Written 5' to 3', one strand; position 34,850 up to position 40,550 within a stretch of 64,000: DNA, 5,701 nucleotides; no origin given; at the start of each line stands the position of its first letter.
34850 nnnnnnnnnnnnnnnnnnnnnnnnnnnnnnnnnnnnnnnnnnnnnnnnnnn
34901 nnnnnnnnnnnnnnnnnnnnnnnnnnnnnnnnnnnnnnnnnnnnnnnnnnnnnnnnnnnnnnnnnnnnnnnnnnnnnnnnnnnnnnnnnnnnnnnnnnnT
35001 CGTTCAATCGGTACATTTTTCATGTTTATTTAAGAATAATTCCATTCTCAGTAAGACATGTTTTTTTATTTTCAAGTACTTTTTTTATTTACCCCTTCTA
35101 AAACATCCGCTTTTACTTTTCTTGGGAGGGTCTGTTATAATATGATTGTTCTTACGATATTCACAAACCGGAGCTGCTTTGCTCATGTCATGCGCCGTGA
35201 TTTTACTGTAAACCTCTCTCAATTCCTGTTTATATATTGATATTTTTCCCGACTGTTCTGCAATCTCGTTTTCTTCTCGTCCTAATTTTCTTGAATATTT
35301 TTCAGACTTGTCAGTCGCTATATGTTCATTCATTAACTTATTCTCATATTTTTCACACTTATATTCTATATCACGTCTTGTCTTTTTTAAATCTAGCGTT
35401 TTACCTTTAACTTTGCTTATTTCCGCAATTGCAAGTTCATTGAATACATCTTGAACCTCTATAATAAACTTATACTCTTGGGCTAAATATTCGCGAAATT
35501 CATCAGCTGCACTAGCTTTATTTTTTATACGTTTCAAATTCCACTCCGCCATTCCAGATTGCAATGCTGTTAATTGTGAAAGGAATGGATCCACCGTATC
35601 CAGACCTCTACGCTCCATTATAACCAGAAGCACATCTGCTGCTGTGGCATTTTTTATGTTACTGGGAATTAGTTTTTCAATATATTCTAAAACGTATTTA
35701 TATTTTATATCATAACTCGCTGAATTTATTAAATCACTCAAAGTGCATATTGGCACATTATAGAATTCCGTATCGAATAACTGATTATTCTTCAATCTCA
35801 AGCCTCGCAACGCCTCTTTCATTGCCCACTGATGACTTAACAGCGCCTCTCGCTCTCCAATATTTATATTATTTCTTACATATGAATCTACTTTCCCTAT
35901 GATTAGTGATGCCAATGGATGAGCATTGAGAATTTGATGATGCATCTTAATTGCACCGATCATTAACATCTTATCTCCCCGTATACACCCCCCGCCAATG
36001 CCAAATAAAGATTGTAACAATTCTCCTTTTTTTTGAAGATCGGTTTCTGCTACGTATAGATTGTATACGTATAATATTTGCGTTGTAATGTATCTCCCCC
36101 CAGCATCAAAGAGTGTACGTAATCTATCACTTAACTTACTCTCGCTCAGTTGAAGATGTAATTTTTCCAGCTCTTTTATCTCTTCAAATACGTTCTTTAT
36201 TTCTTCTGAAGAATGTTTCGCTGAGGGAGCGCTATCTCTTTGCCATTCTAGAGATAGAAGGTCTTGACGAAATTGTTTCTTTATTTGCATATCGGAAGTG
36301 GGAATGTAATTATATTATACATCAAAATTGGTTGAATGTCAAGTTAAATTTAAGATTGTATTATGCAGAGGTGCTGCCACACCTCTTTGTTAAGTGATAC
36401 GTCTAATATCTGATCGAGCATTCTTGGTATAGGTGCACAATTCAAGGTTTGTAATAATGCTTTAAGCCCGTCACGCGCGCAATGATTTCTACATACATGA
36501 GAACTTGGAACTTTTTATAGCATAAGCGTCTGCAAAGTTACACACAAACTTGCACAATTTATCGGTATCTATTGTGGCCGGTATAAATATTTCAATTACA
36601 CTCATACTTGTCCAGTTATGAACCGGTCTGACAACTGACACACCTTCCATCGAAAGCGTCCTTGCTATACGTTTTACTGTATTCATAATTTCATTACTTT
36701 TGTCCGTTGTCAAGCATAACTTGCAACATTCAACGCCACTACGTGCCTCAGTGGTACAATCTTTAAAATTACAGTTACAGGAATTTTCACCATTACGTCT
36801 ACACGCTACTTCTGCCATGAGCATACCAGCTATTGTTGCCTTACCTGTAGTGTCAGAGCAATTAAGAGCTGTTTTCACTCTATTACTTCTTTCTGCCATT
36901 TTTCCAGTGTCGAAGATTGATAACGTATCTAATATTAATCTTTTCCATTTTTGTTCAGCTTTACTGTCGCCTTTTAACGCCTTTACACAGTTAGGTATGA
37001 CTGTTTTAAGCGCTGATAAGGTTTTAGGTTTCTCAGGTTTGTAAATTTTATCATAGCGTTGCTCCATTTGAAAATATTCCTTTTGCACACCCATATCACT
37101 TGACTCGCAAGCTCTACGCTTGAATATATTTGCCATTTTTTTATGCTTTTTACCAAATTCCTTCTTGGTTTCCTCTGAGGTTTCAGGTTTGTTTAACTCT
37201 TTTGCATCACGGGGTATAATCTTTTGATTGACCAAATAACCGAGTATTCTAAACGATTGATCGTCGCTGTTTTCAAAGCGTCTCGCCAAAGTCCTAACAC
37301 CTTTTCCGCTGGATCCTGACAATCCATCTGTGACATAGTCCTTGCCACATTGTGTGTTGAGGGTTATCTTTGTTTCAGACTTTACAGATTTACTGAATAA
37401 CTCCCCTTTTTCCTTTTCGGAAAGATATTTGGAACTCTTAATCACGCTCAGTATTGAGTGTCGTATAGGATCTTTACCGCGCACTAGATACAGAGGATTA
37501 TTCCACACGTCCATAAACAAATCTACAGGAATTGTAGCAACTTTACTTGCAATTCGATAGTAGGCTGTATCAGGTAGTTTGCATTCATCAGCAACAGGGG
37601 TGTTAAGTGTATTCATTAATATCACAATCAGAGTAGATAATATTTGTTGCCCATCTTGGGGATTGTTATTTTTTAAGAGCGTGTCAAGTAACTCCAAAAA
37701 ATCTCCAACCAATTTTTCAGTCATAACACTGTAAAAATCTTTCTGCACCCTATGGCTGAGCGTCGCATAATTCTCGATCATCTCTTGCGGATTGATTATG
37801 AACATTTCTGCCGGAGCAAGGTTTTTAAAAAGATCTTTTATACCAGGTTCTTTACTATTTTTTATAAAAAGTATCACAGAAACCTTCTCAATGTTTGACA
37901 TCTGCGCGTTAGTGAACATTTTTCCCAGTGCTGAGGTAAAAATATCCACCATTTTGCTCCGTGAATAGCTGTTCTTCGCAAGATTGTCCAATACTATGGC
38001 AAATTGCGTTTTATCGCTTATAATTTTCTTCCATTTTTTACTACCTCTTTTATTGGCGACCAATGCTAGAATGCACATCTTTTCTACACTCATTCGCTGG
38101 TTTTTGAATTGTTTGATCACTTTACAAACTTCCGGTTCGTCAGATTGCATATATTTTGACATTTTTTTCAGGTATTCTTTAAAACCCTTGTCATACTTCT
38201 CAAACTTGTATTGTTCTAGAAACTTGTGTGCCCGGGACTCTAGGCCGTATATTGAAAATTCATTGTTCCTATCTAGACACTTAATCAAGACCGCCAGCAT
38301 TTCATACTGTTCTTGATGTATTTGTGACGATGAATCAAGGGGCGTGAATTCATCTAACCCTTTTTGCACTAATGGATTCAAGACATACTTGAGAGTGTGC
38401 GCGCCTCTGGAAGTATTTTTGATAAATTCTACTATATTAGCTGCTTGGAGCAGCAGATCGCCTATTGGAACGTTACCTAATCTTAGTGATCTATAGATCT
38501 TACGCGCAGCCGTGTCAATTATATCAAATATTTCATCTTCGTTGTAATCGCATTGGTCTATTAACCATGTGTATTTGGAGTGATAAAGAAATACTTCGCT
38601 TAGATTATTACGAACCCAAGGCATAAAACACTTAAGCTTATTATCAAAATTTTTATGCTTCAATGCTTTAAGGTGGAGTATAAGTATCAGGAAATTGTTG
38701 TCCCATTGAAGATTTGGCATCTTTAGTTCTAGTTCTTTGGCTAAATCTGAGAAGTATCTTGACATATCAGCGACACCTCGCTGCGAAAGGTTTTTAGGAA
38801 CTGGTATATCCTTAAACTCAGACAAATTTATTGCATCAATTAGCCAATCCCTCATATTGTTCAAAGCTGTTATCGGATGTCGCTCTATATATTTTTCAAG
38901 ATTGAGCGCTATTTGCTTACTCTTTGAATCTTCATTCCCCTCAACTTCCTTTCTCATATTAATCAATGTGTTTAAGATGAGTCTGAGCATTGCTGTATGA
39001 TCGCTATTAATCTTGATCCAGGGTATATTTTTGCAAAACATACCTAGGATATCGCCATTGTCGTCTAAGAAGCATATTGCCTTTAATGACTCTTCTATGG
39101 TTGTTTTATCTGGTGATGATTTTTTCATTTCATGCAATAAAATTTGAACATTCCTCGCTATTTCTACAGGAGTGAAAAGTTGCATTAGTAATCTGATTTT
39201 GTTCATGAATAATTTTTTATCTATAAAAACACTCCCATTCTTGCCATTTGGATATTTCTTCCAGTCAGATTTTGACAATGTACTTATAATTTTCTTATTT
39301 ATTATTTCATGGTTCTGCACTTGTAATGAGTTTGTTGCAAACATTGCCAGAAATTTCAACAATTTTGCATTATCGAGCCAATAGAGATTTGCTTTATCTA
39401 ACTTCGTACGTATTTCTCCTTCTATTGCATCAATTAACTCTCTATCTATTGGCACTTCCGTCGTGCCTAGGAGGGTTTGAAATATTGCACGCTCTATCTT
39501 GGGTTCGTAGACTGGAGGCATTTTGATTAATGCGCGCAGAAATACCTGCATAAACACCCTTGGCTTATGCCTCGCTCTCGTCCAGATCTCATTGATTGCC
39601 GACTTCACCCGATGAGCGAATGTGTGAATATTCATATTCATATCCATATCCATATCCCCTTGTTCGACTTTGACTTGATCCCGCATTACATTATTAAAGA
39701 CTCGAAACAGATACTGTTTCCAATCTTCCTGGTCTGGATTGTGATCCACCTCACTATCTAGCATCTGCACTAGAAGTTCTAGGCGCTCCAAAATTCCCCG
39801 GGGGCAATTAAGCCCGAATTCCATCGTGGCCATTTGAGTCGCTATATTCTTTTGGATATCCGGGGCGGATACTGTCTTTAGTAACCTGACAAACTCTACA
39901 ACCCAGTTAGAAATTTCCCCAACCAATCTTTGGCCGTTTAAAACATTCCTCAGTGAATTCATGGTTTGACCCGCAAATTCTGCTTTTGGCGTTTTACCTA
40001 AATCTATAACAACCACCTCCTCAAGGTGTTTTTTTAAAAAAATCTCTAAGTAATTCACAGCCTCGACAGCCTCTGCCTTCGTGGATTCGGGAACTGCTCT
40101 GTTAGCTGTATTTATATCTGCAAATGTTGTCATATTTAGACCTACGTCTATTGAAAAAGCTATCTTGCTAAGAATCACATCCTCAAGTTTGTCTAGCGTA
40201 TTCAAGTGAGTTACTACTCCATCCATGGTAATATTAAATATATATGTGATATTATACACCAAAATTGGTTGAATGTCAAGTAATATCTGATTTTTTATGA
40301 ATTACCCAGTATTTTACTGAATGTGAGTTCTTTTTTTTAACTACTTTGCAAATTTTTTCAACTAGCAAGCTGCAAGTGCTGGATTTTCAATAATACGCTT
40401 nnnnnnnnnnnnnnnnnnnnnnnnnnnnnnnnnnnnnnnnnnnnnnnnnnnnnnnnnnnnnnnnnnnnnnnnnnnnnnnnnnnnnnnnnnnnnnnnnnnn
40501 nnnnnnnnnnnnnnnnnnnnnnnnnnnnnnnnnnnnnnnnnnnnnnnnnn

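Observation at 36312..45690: Three perfect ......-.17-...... promoters, each 24-25 nt from the ATG of a lineage-specific ORF; two are a duplicated 33-nt cassette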

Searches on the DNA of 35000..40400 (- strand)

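Call 88: search_dna_similar(query=window:35000-40400:-, collection=plasmids, mode=distant, max_rows=8)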
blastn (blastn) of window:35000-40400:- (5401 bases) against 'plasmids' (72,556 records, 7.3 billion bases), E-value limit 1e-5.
No match.

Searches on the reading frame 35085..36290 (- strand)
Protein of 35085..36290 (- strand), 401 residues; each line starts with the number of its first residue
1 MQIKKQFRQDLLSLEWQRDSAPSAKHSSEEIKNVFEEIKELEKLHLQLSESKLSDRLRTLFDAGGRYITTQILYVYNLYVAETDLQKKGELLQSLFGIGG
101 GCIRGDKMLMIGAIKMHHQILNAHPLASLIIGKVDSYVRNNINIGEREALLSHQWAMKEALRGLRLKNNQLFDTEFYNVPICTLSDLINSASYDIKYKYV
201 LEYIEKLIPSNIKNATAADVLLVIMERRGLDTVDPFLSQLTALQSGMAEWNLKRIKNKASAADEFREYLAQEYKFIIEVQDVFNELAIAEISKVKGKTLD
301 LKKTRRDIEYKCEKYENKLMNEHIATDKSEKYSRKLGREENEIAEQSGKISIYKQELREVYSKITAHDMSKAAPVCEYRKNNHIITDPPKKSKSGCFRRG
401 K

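Call 12: search_protein_families(library=pfam, proteins=[window:35085-36290:-], max_evalue=0.01)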
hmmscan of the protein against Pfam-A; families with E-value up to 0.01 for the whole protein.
window:35085-36290:- (401 aa): 0 families

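Call 14: find_encoding_contigs(protein=window:35085-36290:-, flank=10000, max_places=6)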
Protein window:35085-36290:- (401 aa): 2 contigs read that carry it; 1 place shown.
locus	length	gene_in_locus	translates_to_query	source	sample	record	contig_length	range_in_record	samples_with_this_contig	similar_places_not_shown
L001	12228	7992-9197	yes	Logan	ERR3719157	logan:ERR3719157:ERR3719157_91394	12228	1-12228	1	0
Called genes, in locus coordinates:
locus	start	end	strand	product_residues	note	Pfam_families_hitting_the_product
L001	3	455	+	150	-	?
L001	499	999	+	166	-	PF01521:Fe-S_biosyn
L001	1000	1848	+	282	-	PF02152:FolB, PF01288:HPPK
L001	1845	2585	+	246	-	PF00809:Pterin_bind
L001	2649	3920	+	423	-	PF00364:Biotin_lipoyl, PF02817:E3_binding, PF00198:2-oxoacid_dh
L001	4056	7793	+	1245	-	-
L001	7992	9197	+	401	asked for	-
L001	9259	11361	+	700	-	PF00009:GTP_EFTU, PF03144:GTP_EFTU_D2, PF22042:EF-G_D2, PF14492:EFG_III, PF03764:EFG_IV, PF00679:EFG_C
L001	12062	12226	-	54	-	?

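Call 28: find_homologous_proteins(query=window:35085-36290:-, max_evalue=0.01)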
Query window:35085-36290:- (401 aa): 1 proteins with E <= 0.01 among 6875 candidates.
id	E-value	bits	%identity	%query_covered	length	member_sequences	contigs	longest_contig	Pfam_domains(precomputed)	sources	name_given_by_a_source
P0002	4.7e-261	883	100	100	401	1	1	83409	-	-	-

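Call 48: search_solved_structures(query=window:35085-36290:-, max_evalue=1)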
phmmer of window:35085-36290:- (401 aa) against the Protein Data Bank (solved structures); distinct sequences matched with E-value up to 1: 0.

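Call 52: search_protein_families(library=phrogs, proteins=[window:35085-36290:-], max_evalue=0.01)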
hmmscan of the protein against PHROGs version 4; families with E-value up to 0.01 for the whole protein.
window:35085-36290:- (401 aa): 0 families

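Call 53: search_protein_families(library=ncbifam, proteins=[window:35085-36290:-], max_evalue=0.01)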
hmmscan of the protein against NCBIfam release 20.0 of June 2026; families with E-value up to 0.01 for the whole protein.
window:35085-36290:- (401 aa): 0 families

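Call 76: predict_structure(protein=window:35085-36290:-)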
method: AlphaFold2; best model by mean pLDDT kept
length: 401 residues; sequences in the alignment: 1
mean_pLDDT: 36.2   pTM: 0.19
mean pLDDT of the five models: 36.2, 32.0, 31.8, 31.4, 30.1
residues with pLDDT >= 90: 0; 70-90: 0; 50-70: 1; < 50: 400
segments of 3 or more residues with pLDDT < 50: 1-35, 37-401
pLDDT, mean of each block of 10 residues (from residue 1): 35 38 40 47 42 44 39 38 38 35 29 32 30 31 30 36 30 27 29 29 34 33 34 35 39 40 38 40 39 34 41 41 39 39 37 39 39 35 40 35 31
secondary structure, 60 per line:
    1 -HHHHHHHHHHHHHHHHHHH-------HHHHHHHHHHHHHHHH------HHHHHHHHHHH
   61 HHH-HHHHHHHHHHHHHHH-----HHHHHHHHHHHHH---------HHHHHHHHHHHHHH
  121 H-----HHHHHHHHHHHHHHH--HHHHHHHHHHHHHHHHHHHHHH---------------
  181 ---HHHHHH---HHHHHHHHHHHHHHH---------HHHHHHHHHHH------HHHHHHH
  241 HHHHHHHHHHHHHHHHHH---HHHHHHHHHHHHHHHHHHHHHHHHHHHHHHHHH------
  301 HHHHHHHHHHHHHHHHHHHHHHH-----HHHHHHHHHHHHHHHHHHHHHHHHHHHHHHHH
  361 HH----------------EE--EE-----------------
elements in order: H2-20 H28-43 H50-63 H65-79 H85-97 H107-121 H127-141 H144-165 H184-189 H193-207 H217-227 H234-258 H262-294 H301-323 H329-362

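Call 89: search_dna_similar(query=window:35085-36290:-, collection=phages, mode=protein, max_evalue=0.001, max_rows=5)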
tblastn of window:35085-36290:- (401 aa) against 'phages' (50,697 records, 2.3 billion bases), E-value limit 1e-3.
No match.

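Call 91: search_dna_similar(query=window:35085-36290:-, collection=plasmids, mode=protein, max_evalue=0.001, max_rows=5)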
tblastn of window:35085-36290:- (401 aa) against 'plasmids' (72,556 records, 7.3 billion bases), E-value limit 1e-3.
No match.
